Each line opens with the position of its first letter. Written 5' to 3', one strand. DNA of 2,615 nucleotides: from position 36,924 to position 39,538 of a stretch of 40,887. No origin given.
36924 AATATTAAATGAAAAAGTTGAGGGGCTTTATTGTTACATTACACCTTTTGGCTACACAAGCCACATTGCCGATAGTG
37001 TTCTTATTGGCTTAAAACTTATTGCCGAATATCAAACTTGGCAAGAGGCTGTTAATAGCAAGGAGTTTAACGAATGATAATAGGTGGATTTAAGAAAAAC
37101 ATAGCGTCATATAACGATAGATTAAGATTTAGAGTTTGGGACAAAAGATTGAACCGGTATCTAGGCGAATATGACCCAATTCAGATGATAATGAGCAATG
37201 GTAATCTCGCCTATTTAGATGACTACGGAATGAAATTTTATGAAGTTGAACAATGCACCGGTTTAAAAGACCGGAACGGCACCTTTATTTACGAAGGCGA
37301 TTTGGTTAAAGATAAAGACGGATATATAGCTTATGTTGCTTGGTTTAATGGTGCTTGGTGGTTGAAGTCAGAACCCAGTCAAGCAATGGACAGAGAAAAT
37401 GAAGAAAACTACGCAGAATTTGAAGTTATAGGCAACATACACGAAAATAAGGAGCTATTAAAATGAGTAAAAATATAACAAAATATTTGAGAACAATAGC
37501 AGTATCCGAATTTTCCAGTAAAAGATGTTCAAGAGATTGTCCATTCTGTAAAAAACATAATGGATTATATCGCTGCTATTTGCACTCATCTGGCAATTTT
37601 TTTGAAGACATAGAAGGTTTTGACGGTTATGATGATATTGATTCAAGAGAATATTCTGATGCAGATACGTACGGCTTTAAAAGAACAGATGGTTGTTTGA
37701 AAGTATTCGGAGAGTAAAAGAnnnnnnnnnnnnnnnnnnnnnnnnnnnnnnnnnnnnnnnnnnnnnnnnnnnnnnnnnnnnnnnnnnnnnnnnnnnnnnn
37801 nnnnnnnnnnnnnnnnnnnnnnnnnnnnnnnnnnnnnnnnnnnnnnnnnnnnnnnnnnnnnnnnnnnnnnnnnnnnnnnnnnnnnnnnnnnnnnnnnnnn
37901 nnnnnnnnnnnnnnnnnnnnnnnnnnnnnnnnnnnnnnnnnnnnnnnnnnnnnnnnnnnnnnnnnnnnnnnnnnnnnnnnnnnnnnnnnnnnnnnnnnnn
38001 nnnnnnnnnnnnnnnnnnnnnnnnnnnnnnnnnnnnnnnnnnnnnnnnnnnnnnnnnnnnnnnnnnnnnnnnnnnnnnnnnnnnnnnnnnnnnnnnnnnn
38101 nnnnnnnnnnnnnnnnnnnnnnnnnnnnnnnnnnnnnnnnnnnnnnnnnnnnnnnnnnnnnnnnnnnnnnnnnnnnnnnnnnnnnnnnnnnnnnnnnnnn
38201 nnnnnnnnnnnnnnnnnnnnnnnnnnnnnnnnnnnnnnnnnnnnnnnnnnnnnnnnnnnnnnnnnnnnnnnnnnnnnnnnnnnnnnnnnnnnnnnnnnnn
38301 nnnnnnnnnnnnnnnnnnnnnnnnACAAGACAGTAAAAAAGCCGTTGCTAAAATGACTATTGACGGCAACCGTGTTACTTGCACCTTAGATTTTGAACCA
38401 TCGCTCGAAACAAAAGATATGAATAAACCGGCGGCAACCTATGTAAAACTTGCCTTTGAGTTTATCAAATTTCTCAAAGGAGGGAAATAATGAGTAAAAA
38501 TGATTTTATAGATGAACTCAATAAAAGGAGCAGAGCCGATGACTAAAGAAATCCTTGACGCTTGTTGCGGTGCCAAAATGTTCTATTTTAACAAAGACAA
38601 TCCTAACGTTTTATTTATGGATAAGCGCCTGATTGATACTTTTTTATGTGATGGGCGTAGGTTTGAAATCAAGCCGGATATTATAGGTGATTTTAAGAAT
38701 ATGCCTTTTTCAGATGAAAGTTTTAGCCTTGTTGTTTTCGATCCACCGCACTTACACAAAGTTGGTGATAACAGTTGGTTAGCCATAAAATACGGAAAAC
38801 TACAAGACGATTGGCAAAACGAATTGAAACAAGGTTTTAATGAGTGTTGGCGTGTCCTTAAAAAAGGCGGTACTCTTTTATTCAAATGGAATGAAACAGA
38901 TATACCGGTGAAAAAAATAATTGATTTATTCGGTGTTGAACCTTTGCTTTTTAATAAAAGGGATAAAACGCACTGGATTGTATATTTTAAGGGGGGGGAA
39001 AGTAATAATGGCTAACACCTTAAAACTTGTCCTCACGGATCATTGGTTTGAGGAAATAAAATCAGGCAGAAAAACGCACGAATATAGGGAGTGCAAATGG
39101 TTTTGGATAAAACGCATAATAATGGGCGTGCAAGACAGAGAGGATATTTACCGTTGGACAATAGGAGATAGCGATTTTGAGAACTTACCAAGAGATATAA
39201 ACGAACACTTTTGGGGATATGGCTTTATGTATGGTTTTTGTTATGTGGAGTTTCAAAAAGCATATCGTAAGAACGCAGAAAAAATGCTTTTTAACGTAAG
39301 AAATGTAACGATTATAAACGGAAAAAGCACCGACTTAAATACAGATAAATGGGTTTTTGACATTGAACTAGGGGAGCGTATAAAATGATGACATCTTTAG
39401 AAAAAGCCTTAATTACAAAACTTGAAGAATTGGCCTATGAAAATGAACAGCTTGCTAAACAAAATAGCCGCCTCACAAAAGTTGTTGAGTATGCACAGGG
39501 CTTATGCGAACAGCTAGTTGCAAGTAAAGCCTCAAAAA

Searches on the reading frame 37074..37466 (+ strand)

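Call 61: search_protein_families(library=phrogs, proteins=[window:37074-37466:+], max_evalue=0.00001)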
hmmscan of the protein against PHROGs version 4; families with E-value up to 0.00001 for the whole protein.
window:37074-37466:+ (130 aa): 4 families
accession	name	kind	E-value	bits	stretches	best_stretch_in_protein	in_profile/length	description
phrog_98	-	unknown function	8.4e-28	98.3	1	16-130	27-151/208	-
phrog_8684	-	unknown function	2e-09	38.6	1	59-129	62-160/164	-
phrog_24347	-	unknown function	2.8e-07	31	1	17-129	133-241/245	-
phrog_9246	-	unknown function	4.3e-06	27.9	0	19-85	5-80/82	-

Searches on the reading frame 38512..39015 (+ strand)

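Call 61: search_protein_families(library=phrogs, proteins=[window:38512-39015:+], max_evalue=0.00001)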
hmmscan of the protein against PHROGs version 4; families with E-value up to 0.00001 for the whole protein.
window:38512-39015:+ (167 aa): 6 families
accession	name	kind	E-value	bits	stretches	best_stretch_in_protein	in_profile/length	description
phrog_954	-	other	7.4e-76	255.4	1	9-165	49-206/229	DNA methyltransferase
phrog_11564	-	other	5.3e-42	143.3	1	11-100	4-93/117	DNA methyltransferase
phrog_6151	-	other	3.3e-37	128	1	64-162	1-100/117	DNA methyltransferase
phrog_7811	-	other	1.7e-08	35.1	1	14-39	6-31/41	methyltransferase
phrog_67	-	other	3e-08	34.2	1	66-124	138-194/743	DNA methyltransferase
phrog_24333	-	other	2.4e-07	31.4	1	54-126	85-165/238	DNA methyltransferase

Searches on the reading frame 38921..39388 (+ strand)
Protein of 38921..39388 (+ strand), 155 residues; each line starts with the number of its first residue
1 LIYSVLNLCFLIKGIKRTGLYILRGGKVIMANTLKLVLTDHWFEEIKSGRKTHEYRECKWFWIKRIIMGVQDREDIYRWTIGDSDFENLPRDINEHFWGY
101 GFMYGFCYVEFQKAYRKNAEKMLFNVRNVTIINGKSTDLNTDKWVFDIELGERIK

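Call 61: search_protein_families(library=phrogs, proteins=[window:38921-39388:+], max_evalue=0.00001)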
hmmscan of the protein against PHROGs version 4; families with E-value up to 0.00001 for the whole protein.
window:38921-39388:+ (155 aa): 1 family
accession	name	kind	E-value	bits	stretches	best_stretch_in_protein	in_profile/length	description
phrog_625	-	unknown function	7.4e-09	36.7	1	32-125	2-63/98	-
